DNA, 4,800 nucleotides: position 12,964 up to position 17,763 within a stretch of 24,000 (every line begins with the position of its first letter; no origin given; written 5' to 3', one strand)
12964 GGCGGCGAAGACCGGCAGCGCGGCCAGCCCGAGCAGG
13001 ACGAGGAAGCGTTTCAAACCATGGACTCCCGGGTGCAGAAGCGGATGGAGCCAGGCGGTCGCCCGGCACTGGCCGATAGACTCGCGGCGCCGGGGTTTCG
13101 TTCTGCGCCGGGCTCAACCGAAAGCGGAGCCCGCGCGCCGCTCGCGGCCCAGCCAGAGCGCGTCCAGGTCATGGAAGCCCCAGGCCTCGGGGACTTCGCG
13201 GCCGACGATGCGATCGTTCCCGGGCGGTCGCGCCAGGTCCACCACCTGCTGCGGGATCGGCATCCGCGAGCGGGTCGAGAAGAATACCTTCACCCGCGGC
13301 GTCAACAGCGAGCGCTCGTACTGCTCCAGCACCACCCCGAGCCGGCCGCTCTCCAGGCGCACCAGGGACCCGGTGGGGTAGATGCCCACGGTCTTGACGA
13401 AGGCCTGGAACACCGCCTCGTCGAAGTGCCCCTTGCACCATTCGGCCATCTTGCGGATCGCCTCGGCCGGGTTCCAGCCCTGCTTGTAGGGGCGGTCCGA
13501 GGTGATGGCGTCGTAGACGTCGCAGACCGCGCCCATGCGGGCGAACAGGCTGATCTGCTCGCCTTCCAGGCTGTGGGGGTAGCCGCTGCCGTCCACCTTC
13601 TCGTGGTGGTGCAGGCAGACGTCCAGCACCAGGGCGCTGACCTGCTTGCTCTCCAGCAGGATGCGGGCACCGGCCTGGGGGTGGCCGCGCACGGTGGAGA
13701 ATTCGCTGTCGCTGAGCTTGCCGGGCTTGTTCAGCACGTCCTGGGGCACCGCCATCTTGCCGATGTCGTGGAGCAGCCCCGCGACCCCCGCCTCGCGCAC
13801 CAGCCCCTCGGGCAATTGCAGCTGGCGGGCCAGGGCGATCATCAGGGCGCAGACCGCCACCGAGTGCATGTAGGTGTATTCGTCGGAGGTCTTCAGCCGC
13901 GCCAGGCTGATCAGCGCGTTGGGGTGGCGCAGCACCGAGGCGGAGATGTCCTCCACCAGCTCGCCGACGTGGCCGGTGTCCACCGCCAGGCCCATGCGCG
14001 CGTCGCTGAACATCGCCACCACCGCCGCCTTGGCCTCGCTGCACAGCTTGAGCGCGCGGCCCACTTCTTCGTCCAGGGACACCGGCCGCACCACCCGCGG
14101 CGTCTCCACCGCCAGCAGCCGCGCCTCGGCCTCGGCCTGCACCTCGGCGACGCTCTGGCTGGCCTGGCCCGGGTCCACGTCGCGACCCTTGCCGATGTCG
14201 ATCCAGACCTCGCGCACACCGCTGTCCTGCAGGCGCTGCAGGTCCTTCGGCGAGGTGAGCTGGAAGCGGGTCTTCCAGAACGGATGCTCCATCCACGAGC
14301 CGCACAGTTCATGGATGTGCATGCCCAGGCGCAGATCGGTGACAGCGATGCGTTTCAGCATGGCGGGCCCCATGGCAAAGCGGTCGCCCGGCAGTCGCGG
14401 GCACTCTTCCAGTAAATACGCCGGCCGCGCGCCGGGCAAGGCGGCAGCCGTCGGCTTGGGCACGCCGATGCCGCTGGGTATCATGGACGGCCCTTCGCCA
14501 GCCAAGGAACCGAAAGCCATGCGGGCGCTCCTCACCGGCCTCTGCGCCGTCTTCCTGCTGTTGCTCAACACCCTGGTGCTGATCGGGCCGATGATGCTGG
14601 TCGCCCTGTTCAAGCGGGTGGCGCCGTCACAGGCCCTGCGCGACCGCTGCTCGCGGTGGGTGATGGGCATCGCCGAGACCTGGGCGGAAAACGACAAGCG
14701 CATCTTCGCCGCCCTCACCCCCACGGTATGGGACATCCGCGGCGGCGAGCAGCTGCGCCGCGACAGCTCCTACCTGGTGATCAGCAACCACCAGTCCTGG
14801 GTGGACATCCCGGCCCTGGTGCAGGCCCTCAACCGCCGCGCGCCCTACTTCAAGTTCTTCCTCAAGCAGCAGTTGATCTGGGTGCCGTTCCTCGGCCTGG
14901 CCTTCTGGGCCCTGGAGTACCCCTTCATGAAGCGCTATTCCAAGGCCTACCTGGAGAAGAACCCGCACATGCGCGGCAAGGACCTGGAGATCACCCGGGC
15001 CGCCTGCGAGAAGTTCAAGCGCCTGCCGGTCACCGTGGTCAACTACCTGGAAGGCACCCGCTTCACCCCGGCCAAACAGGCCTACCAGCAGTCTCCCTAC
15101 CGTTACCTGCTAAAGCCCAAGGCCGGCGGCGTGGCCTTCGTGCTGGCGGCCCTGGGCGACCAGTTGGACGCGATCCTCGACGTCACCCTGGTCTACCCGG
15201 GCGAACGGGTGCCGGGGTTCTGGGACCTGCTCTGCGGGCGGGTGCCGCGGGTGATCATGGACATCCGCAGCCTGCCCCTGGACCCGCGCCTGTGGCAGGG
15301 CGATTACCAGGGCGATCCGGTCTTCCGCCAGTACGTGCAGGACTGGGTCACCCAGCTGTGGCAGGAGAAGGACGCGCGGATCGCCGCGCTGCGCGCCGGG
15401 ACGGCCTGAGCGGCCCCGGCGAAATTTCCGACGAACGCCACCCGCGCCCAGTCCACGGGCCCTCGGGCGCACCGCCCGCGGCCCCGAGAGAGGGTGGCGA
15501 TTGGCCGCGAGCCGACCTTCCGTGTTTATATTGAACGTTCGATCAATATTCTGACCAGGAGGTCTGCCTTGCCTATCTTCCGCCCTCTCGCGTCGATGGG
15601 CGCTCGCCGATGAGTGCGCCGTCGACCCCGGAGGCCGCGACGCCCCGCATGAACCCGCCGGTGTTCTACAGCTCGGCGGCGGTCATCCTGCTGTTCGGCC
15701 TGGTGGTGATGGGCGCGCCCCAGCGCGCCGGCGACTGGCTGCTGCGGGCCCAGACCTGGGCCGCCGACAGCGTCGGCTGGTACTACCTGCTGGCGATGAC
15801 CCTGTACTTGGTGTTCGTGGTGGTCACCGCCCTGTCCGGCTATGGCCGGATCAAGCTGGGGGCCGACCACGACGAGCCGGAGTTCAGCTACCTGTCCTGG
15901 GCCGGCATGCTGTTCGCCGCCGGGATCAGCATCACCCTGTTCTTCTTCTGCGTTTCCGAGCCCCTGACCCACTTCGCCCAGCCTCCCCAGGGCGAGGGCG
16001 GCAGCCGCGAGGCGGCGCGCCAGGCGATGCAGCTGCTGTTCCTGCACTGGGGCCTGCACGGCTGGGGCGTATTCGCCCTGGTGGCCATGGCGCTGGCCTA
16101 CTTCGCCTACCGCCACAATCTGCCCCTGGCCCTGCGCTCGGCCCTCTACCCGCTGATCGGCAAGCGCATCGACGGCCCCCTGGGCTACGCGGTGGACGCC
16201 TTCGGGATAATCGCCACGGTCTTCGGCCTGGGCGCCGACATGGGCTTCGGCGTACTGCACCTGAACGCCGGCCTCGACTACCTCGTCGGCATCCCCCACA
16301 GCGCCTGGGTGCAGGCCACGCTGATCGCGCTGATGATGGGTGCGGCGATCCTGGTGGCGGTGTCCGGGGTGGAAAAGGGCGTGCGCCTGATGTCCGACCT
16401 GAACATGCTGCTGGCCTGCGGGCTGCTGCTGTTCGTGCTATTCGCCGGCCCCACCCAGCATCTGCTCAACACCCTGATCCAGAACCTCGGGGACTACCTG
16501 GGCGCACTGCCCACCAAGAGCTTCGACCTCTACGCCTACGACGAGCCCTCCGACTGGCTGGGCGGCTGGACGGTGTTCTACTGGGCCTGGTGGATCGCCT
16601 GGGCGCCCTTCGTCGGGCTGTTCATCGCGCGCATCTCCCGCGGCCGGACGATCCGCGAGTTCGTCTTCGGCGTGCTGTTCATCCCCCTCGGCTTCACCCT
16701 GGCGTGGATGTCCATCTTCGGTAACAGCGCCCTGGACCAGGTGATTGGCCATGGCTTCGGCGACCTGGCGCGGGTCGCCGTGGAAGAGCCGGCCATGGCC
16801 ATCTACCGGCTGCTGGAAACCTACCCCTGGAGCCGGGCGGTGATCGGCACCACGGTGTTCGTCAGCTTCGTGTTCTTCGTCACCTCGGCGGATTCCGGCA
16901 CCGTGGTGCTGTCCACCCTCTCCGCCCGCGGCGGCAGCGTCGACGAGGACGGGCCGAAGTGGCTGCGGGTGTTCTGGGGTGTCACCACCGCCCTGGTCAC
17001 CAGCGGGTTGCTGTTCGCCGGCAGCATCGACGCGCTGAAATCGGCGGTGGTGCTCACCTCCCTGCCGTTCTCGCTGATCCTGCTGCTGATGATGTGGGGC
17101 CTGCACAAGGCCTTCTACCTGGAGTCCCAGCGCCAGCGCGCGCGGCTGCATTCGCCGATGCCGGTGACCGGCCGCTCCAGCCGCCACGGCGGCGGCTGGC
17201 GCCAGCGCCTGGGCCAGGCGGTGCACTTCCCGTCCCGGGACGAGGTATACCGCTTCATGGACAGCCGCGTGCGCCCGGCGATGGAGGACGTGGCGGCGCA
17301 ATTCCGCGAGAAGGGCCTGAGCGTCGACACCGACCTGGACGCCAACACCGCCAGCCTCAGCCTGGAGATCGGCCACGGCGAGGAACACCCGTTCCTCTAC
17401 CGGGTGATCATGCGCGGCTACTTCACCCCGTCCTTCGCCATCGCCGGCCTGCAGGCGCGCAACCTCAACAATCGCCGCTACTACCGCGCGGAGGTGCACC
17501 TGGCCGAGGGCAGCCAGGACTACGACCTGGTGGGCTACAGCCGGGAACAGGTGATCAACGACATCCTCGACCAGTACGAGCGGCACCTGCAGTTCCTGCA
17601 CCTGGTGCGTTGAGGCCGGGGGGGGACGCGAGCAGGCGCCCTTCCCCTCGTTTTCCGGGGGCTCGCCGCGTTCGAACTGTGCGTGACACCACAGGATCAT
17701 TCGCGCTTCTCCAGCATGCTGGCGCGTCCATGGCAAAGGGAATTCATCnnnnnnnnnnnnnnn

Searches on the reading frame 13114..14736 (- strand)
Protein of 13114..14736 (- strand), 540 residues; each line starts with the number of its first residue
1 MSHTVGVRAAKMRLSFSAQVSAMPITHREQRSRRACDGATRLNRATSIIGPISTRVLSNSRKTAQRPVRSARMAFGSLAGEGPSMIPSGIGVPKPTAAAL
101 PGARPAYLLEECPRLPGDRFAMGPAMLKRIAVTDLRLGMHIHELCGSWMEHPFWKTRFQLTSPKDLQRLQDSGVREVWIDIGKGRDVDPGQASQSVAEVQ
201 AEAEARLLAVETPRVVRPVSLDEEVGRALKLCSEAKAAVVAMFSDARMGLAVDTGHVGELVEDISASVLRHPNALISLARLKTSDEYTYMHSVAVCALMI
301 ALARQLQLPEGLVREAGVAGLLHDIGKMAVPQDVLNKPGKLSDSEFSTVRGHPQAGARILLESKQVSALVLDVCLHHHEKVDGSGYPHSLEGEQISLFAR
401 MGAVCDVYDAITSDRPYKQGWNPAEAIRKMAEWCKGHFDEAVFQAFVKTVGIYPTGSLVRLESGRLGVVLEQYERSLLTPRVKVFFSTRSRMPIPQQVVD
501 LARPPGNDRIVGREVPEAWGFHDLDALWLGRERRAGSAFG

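Call 14: search_protein_families(library=pfam, proteins=[window:13114-14736:-], max_evalue=0.001)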
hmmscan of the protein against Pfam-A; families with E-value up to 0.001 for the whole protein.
window:13114-14736:- (540 aa): 4 families
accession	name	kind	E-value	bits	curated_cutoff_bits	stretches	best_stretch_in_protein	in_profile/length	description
PF11871.13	DUF3391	-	2.4e-36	125.7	27.8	1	127-255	1-134/136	Domain of unknown function (DUF3391)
PF13487.12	HD_5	-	6.4e-32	111.1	27.2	1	285-442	11-170/170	HD domain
PF01966.28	HD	-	1.6e-15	57.9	22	1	288-410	1-115/116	HD domain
PF08668.18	HDOD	-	0.00039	20.4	22.9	1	290-332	97-137/196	HDOD domain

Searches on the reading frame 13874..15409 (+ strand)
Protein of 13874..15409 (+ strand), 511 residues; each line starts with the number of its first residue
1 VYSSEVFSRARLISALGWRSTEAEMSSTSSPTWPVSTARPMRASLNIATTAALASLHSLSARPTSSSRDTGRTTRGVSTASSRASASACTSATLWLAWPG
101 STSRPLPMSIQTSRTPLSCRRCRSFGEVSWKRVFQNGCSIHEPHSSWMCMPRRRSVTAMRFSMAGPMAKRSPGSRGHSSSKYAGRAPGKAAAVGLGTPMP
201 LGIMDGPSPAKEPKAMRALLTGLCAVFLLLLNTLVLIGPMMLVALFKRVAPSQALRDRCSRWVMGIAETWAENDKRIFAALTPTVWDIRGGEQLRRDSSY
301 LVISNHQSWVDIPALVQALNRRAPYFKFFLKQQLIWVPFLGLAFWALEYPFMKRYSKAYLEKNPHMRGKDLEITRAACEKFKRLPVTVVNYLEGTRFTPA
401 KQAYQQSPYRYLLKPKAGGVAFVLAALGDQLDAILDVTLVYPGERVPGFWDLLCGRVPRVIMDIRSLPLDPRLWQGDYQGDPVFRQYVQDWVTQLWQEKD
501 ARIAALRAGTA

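Call 14: search_protein_families(library=pfam, proteins=[window:13874-15409:+], max_evalue=0.001)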
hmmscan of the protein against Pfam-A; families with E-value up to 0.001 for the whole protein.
window:13874-15409:+ (511 aa): 1 family
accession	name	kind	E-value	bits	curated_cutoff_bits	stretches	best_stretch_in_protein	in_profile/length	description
PF01553.26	Acyltransferase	-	1.1e-14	54.8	23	1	288-433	4-123/132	Acyltransferase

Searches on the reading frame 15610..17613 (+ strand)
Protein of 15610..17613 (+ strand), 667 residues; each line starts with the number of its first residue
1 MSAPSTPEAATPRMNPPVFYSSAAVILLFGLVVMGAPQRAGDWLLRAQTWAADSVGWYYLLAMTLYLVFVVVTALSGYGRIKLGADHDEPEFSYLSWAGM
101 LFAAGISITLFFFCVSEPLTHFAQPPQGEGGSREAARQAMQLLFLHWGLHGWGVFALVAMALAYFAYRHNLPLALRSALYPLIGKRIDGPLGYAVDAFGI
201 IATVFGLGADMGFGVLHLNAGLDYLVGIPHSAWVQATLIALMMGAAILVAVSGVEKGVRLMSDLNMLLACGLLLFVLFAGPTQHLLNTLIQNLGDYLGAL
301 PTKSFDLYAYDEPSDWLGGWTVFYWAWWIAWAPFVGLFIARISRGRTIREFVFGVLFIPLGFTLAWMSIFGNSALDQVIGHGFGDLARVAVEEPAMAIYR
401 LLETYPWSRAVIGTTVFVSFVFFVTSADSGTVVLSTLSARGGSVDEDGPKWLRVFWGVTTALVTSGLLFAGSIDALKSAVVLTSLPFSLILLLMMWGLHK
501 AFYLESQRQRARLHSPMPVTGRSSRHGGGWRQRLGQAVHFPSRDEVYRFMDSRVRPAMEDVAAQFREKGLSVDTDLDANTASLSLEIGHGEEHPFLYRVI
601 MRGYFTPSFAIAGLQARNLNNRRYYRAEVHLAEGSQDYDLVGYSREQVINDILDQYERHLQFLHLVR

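Call 3: search_protein_families(library=pfam, proteins=[window:15610-17613:+], max_evalue=1)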
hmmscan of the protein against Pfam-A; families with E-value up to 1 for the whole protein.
window:15610-17613:+ (667 aa): 1 family
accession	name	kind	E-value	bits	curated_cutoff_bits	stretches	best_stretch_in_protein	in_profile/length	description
PF02028.23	BCCT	-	2.7e-183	610.3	27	1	18-502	1-482/485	BCCT, betaine/carnitine/choline family transporter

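Call 4: search_protein_families(library=ncbifam, proteins=[window:15610-17613:+], max_evalue=1)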
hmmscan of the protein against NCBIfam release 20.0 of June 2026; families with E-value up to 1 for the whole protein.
window:15610-17613:+ (667 aa): 5 families
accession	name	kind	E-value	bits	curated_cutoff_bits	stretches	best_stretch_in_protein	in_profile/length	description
NF007399.1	PRK09928.1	subfamily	1.5e-248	826.3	695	1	10-667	7-663/675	choline BCCT transporter BetT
TIGR00842.1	bcct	subfamily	7.1e-155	516.2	407.55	1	56-502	1-449/452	BCCT family transporter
NF047988.1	betaine_BCCT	equivalog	1.1e-151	505.6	650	1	18-502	2-481/483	glycine betaine uptake BCCT transporter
NF002887.1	PRK03356.1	equivalog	1.5e-72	245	541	1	14-498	9-492/497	L-carnitine/gamma-butyrobetaine antiporter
NF007412.0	PRK09950.1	equivalog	7.5e-65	219.5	647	1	22-501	16-495/536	BCCT family transporter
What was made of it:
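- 15610..17613 (+): Left flank: BetT-type BCCT choline/betaine transporter (host core gene, GC3 0.96). Pfam BCCT 2.7e-183 and NCBIfam BetT 1.5e-248 (calls 3, 4).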
